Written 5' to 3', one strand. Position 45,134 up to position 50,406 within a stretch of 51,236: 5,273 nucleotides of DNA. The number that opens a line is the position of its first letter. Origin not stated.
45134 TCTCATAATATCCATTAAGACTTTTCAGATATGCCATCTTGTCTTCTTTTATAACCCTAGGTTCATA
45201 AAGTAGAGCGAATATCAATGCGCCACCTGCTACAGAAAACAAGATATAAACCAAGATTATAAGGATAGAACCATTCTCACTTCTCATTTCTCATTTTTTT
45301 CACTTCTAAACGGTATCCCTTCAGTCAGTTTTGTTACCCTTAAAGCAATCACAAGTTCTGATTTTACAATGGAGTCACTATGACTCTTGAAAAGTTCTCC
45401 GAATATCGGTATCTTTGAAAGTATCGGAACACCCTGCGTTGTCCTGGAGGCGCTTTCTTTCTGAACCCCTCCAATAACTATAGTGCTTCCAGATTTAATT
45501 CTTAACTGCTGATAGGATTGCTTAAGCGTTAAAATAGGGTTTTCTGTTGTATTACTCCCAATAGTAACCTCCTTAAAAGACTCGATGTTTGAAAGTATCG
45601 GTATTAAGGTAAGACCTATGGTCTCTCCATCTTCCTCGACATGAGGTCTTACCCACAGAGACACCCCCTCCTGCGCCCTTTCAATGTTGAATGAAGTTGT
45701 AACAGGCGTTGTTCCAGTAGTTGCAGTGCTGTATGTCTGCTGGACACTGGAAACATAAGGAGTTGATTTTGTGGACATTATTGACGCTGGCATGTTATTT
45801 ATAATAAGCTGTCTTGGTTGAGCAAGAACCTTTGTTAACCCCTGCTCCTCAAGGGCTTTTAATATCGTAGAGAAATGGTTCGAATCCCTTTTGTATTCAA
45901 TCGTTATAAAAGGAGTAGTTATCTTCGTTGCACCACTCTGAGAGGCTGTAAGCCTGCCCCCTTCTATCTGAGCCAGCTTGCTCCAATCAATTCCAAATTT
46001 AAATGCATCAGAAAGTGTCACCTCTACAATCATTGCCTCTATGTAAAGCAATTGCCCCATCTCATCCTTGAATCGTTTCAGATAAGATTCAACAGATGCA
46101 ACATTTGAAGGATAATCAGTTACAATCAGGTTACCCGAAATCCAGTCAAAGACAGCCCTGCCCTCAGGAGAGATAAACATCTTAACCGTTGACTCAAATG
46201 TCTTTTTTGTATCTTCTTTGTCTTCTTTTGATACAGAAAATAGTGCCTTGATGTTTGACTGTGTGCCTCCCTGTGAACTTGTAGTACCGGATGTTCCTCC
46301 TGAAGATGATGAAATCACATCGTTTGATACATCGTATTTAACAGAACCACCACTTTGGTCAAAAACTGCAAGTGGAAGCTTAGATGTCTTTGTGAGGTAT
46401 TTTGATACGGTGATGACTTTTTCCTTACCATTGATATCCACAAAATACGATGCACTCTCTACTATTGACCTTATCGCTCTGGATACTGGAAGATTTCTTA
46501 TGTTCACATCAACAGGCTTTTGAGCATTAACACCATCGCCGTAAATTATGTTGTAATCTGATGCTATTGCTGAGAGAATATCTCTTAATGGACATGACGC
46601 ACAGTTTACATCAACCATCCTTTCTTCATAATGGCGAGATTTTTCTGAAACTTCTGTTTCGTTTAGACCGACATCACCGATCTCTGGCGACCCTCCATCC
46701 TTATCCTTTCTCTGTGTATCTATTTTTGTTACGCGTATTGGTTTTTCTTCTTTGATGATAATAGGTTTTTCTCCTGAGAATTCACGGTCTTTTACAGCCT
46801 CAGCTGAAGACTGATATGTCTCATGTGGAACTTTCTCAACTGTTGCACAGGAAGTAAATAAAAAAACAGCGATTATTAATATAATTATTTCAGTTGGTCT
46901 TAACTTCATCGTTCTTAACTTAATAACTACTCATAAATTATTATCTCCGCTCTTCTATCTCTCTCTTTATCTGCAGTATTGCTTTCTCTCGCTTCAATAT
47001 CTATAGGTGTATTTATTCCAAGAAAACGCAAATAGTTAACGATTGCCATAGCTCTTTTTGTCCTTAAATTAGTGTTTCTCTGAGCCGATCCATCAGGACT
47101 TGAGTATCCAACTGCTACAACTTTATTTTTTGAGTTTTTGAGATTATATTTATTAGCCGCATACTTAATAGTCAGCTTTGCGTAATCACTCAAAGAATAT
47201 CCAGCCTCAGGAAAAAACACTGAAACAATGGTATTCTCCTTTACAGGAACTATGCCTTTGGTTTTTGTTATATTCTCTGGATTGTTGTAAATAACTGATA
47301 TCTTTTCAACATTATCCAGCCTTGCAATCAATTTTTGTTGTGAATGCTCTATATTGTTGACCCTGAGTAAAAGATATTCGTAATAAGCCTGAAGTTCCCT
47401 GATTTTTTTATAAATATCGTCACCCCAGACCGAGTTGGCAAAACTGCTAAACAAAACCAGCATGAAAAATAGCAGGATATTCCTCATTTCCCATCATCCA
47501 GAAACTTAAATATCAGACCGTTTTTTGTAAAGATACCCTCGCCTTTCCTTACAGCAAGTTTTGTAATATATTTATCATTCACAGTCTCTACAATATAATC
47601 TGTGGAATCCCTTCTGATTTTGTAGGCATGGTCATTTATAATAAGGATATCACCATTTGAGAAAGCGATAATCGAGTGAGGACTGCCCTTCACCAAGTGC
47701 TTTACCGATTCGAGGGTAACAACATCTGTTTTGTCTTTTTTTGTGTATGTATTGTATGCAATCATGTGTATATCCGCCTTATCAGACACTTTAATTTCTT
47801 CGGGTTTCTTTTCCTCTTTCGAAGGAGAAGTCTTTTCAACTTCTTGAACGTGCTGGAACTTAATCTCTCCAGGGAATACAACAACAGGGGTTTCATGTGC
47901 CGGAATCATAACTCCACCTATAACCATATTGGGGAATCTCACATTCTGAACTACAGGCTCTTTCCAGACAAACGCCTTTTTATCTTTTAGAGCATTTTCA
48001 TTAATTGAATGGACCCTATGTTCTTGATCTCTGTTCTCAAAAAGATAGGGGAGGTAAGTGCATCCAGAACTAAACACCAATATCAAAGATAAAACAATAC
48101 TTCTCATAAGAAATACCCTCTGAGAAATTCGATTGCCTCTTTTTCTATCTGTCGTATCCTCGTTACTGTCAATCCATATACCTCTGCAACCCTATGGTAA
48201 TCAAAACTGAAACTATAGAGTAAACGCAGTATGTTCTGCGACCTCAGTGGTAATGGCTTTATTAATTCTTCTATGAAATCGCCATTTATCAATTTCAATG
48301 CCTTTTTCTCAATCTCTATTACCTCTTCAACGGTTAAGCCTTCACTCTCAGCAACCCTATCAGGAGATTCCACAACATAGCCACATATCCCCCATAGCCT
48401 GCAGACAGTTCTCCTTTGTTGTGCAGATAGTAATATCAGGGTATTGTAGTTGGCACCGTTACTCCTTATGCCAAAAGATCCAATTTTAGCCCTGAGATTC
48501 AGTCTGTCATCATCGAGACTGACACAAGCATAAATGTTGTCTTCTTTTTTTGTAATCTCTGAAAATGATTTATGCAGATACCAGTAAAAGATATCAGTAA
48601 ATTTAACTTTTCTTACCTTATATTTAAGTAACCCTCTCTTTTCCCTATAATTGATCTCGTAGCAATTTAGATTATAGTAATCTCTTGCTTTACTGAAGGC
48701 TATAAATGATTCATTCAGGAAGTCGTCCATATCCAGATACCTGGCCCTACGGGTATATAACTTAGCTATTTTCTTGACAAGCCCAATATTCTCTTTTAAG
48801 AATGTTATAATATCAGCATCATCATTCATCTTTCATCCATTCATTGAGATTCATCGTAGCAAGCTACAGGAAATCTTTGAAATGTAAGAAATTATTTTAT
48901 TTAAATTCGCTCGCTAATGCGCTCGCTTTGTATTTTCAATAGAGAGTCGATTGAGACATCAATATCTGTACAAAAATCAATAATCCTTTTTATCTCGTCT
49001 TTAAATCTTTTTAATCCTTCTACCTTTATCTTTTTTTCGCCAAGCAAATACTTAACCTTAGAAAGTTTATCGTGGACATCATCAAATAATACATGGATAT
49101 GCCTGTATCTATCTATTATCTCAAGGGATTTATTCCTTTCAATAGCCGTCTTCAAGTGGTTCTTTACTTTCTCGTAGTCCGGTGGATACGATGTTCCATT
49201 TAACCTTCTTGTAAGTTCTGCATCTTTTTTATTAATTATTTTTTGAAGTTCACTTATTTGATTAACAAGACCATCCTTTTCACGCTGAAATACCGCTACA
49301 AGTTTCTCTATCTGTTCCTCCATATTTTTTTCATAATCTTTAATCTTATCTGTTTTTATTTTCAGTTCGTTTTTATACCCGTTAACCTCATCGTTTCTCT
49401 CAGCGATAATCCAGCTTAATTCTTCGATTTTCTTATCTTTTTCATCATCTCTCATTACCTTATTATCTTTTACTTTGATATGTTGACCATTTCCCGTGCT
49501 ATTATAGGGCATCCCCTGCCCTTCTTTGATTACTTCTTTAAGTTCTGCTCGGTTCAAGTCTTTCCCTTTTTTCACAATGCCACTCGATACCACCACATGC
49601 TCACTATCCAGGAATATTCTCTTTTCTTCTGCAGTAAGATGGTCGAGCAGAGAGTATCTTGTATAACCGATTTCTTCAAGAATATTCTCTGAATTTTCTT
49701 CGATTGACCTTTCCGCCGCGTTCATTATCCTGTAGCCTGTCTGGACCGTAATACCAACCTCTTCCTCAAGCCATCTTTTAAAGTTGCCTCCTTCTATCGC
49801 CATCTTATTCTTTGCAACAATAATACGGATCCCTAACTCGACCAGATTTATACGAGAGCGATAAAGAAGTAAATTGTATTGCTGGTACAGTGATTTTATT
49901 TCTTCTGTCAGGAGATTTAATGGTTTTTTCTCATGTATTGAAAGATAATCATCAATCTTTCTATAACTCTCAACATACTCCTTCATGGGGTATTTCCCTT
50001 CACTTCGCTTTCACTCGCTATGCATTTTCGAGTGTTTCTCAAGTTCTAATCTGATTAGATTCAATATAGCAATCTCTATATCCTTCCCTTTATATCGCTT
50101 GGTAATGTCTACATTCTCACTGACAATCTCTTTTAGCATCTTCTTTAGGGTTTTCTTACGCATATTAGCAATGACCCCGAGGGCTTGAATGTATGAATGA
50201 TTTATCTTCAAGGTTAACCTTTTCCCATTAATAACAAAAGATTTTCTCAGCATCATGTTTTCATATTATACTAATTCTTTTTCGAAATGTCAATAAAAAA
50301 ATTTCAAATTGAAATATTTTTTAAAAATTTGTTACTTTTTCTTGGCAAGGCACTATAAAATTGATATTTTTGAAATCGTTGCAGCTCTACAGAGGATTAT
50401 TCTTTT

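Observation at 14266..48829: Sigma factor -> T4P/T2SS-like machine -> F-type T4SS -> coupling protein: one ~34.5-kb co-directional transfer super-array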

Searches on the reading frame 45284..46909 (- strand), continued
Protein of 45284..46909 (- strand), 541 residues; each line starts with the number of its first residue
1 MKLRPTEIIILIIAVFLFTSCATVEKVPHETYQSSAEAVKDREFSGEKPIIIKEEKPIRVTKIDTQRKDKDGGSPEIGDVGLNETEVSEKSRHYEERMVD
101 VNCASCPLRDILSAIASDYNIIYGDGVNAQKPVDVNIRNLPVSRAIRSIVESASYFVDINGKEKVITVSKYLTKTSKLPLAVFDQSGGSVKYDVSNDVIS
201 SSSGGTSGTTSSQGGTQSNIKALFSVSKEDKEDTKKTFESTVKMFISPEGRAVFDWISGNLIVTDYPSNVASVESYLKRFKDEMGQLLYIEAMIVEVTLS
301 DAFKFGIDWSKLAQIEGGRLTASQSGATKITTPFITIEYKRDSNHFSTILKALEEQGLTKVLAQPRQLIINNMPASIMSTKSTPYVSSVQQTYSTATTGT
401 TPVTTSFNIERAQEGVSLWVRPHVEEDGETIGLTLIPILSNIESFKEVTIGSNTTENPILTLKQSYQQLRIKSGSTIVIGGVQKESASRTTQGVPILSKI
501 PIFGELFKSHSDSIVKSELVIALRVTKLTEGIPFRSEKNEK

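Call 59: find_encoding_contigs(protein=P0129, flank=10000, max_places=1)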
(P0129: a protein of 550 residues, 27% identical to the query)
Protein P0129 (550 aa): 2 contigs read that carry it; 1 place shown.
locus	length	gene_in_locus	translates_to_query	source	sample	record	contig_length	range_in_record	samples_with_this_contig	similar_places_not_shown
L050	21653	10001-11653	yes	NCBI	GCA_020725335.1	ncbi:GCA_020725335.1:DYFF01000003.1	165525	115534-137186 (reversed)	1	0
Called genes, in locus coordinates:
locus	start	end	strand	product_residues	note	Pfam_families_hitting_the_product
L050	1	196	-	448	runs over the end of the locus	PF01266:DAO (weak), PF01593:Amino_oxidase, PF01946:Thi4 (weak), PF07992:Pyr_redox_2 (faint), PF13450:NAD_binding_8, PF13454:NAD_binding_9 (faint)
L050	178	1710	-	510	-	PF00590:TP_methylase, PF02602:HEM4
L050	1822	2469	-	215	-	PF01135:PCMT, PF00398:RrnaAD, PF13847:Methyltransf_31, PF13649:Methyltransf_25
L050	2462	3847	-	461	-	PF00890:FAD_binding_2 (faint), PF01134:GIDA (faint), PF01266:DAO (faint), PF03486:HI0933_like (weak), PF07992:Pyr_redox_2 (faint), PF13738:Pyr_redox_3 (faint), PF21688:FAD-depend_C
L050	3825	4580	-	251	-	PF01975:SurE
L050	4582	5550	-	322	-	PF00348:polyprenyl_synt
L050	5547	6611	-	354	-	PF01008:IF-2B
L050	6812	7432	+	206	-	PF07963:N_methyl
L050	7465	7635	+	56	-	-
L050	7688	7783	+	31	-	-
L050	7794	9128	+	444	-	-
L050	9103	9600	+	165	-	-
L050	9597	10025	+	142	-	-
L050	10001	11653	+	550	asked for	PF00263:Secretin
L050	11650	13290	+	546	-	PF05157:MshEN, PF00437:T2SSE, PF13401:AAA_22 (weak)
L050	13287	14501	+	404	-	PF28597:T2SSF_N (weak), PF00482:T2SSF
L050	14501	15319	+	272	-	PF13191:AAA_16, PF13604:AAA_30 (faint), PF20720:nSTAND3 (weak), PF13245:AAA_19, PF13401:AAA_22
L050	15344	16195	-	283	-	PF07719:TPR_2 (faint), PF00515:TPR_1 (faint), PF13181:TPR_8 (faint), PF13414:TPR_11 (faint), PF13428:TPR_14 (faint), PF23914:TPR_CcmH_CycH (weak), PF13424:TPR_12 (weak), PF13432:TPR_16 (weak), +2 more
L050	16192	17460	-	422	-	PF07963:N_methyl (weak), PF05345:He_PIG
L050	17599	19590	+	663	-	PF00999:Na_H_Exchanger, PF02254:TrkA_N, PF02080:TrkA_C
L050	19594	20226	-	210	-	PF02525:Flavodoxin_2, PF03358:FMN_red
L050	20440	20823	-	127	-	PF02085:Cytochrom_CIII, PF14522:Cytochrome_C7 (weak)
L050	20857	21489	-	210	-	PF01292:Ni_hydr_CYTB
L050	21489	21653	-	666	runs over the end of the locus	PF02085:Cytochrom_CIII (faint), PF14522:Cytochrome_C7 (faint), PF14537:Cytochrom_c3_2 (faint), PF22678:Cytochrom_c_NrfB-like (faint), PF09699:Paired_CXXCH_1 (faint)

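Call 60: find_encoding_contigs(protein=P0132, flank=10000, max_places=1)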
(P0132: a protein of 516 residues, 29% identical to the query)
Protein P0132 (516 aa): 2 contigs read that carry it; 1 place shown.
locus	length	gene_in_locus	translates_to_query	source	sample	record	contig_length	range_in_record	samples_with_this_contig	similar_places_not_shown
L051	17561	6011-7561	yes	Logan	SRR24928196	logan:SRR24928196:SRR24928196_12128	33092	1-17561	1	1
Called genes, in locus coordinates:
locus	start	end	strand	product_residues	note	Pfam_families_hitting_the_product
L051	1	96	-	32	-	?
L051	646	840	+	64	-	-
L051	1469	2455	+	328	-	PF02195:ParB_N (weak)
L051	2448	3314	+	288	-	-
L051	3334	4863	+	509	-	PF13155:Toprim_2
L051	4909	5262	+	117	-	-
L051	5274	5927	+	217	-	-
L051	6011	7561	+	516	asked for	PF00263:Secretin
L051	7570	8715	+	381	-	-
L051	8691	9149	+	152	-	-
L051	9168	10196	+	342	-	-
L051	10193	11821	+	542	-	PF00437:T2SSE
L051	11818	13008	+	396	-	PF28597:T2SSF_N, PF00482:T2SSF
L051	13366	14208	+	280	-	-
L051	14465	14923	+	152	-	-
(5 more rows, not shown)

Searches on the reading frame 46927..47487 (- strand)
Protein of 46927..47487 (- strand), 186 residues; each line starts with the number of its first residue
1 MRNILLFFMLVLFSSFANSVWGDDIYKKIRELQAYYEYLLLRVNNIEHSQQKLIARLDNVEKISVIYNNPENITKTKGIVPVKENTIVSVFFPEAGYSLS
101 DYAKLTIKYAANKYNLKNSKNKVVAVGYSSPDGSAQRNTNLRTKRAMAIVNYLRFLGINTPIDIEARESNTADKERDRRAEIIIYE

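Call 3: search_protein_families(library=pfam, proteins=[window:46927-47487:-], max_evalue=0.01)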
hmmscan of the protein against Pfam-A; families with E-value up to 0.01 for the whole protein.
window:46927-47487:- (186 aa): 1 family
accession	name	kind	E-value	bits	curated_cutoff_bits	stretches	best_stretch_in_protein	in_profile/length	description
PF00691.25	OmpA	-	0.00013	22.7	27.2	1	92-160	2-71/98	OmpA family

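Call 35: search_protein_families(library=ncbifam, proteins=[window:46927-47487:-], max_evalue=0.1)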
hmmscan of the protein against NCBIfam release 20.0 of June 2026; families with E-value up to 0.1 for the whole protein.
window:46927-47487:- (186 aa): 9 families
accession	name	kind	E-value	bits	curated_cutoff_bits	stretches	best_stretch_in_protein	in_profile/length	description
NF047726.1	AutTranAdhPGAsTpgA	equivalog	6.2e-05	22.3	350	1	88-169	156-238/268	trimeric autotransporter adhesin/peptidogylcan-associated protein TpgA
TIGR02802.1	Pal_lipo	equivalog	0.00016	21.7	125.35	1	90-160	2-71/104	peptidoglycan-associated lipoprotein Pal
NF053611.1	YiaD_Gzip_OmpA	equivalog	0.0002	21.1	175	1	90-160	104-173/206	YiaD family glycine zipper/OmpA-like lipoprotein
NF053612.1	anchor_PA1041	equivalog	0.001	19.1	250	1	79-159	124-201/236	PA1041 family peptidoglycan-binding anchor lipoprotein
NF008071.1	PRK10808.1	equivalog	0.0013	18.2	277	1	115-160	259-304/358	porin OmpA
NF053613.1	OMP_toxin_LptF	equivalog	0.0034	17.1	400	1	98-159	151-211/256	lipotoxin F family OmpA-related lipoprotein LptF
NF045787.1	OmpABordt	equivalog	0.0084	15.8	200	1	121-160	117-156/194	outer membrane protein OmpA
NF047424.1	MenI_Staph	exception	0.023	14.6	225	1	54-130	32-108/148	1,4-dihydroxy-2-naphthoyl-CoA hydrolase MenI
NF038223.1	IcmN_DotK_IVB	equivalog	0.078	12.7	250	1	120-160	86-126/164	type IVB secretion system protein IcmN/DotK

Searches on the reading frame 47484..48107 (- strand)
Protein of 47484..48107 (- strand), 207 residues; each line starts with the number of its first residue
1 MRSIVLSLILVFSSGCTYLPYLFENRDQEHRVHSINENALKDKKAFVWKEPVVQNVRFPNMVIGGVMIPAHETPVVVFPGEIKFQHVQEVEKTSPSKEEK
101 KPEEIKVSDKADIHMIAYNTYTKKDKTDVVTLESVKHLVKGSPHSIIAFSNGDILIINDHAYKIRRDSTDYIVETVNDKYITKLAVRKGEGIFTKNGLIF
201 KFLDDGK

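Call 3: search_protein_families(library=pfam, proteins=[window:47484-48107:-], max_evalue=0.01)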
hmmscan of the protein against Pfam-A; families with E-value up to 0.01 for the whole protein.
window:47484-48107:- (207 aa): 0 families

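Call 35: search_protein_families(library=ncbifam, proteins=[window:47484-48107:-], max_evalue=0.1)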
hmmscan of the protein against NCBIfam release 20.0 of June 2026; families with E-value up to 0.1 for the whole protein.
window:47484-48107:- (207 aa): 0 families

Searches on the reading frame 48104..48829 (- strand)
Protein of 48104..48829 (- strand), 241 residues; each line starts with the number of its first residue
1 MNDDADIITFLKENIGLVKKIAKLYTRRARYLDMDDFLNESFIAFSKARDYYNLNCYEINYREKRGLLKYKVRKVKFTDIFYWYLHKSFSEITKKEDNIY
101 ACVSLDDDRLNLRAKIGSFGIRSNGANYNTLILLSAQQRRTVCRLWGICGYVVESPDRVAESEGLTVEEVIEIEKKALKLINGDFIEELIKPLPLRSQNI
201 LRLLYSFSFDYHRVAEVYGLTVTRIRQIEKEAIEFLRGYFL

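Call 3: search_protein_families(library=pfam, proteins=[window:48104-48829:-], max_evalue=0.01)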
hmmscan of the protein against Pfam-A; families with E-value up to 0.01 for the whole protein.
window:48104-48829:- (241 aa): 1 family
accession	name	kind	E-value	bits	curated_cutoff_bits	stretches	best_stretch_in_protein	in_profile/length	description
PF04545.22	Sigma70_r4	-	1.5e-08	34.4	24.1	1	191-237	3-49/50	Sigma-70, region 4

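Call 35: search_protein_families(library=ncbifam, proteins=[window:48104-48829:-], max_evalue=0.1)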
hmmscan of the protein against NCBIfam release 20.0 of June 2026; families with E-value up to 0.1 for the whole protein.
window:48104-48829:- (241 aa): 20 families
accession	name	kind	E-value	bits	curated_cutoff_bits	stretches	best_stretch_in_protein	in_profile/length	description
TIGR02937.1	sigma70-ECF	superfamily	1.3e-12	47.7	42.9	1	9-238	5-163/165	sigma-70 family RNA polymerase sigma factor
TIGR02479.1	FliA_WhiG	subfamily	5.8e-08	32.7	189.6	1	184-237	167-220/224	FliA/WhiG family RNA polymerase sigma factor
TIGR02394.1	rpoS_proteo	equivalog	4.4e-07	29.7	378.7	1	129-181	218-270/285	RNA polymerase sigma factor RpoS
NF005413.0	PRK06986.1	subfamily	2.5e-06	27.5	201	1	184-237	180-233/241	RNA polymerase sigma factor FliA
TIGR02997.1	Sig70-cyanoRpoD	subfamily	1.3e-05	24.7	384.5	0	186-237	243-298/298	RNA polymerase sigma factor, RpoD/SigA family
NF004207.0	PRK05657.1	equivalog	1.6e-05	24.4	394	1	131-182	263-314/329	RNA polymerase sigma factor RpoS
TIGR02393.1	RpoD_Cterm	equivalog_domain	2e-05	24.3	354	1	171-237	155-225/238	RNA polymerase sigma factor RpoD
NF004566.0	PRK05901.2-4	equivalog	7.9e-05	22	531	1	168-235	356-429/448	RNA polymerase sigma factor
TIGR02980.1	SigBFG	subfamily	0.00017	21.4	234.35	1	163-238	149-224/227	SigB/SigF/SigG family RNA polymerase sigma factor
NF041931.2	MzaA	equivalog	0.00023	20.1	800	1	183-237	644-702/726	MZA anti-phage system associated sigma-70 family RNA polymerase sigma factor MzaA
NF005143.0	PRK06596.1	subfamily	0.00039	20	241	1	174-238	212-279/285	RNA polymerase factor sigma-32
TIGR02392.1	rpoH_proteo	equivalog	0.00041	20.1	323.1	1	176-238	202-266/270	RNA polymerase sigma factor RpoH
NF009091.0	PRK12427.1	equivalog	0.0017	18.1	339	1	178-239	169-230/233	FliA/WhiG family RNA polymerase sigma factor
NF005643.0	PRK07406.1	equivalog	0.0033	16.5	500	1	177-237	321-384/397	RNA polymerase sigma factor RpoD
NF006666.0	PRK09210.1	equivalog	0.0035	16.7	572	1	183-237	299-357/370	RNA polymerase sigma factor RpoD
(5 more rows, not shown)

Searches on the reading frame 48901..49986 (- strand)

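Call 15: search_protein_families(library=pfam, proteins=[window:48901-49986:-], max_evalue=5)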
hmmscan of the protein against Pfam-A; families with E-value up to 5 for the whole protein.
window:48901-49986:- (361 aa): 6 families
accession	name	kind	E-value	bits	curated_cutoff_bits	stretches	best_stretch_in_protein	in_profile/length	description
PF11300.13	DUF3102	-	4.9e-05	24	24.4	1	26-131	6-114/129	Protein of unknown function (DUF3102)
PF14362.11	DUF4407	-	0.013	15.2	31.3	1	209-266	115-172/297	Domain of unknown function (DUF4407)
PF06103.16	DUF948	-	0.026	15.1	37.2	1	185-235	26-76/89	Bacterial protein of unknown function (DUF948)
PF10387.14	DUF2442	-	0.12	13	23.9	1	287-351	3-68/72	Protein of unknown function (DUF2442)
PF05884.17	ZYG-11_interact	-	0.96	9.2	25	1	199-254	21-78/295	Interactor of ZYG-11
PF16515.11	HIP1_clath_bdg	-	1.8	9.4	28.8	0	173-238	40-97/99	Clathrin-binding domain of Huntingtin-interacting protein 1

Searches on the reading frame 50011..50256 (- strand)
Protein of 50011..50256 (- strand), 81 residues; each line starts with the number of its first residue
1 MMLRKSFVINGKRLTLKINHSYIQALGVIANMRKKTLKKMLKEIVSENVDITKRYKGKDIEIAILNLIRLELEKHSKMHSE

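Call 15: search_protein_families(library=pfam, proteins=[window:50011-50256:-], max_evalue=5)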
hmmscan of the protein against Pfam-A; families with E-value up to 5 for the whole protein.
window:50011-50256:- (81 aa): 3 families
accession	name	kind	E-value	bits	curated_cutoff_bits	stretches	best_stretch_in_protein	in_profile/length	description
PF24639.1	DUF7634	-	0.045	14.5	27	1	35-64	52-81/89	Domain of unknown function (DUF7634)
PF21205.3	Rep3_C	-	0.057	14.1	21.1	1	29-60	18-52/59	Initiator Rep protein, WH2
PF13467.12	RHH_4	-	0.094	13.2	25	1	4-47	3-47/67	Ribbon-helix-helix domain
